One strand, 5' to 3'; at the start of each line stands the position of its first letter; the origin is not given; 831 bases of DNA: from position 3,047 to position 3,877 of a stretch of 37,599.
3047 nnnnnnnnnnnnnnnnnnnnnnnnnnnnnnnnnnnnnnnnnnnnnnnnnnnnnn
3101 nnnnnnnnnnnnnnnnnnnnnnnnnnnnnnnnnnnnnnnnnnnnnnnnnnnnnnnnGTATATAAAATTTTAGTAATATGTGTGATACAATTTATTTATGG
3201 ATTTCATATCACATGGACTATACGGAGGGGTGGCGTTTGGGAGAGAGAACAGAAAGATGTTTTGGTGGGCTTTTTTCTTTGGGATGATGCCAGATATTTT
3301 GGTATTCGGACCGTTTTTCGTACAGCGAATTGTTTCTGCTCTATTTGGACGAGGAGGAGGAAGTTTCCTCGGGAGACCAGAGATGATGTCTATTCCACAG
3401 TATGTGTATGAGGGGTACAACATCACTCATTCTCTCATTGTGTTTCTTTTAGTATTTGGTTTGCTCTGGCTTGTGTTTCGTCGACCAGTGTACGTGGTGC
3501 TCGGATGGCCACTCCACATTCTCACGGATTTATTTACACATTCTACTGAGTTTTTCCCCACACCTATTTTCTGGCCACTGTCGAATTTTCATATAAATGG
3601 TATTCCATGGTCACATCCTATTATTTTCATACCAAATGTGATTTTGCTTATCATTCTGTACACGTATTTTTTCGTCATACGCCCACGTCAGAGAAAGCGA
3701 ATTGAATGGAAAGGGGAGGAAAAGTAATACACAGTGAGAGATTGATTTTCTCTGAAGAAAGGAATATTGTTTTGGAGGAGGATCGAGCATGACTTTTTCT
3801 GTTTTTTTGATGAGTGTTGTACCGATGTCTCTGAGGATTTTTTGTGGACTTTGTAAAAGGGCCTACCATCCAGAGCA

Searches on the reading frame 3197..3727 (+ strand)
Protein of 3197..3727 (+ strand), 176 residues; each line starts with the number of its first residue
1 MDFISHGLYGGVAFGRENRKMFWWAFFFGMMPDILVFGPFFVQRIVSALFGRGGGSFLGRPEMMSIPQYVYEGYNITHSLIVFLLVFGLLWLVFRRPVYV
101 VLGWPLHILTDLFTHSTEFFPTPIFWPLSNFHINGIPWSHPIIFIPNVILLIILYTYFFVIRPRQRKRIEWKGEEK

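Call 68: search_protein_families(library=pfam, proteins=[window:3197-3727:+], max_evalue=0.0001)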
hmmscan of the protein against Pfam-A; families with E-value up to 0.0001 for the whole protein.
window:3197-3727:+ (176 aa): 1 family
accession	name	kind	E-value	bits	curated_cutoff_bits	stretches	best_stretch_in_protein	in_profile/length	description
PF04307.19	YdjM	-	8.6e-10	38.8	29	1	19-165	27-151/176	YdjM inner membrane protein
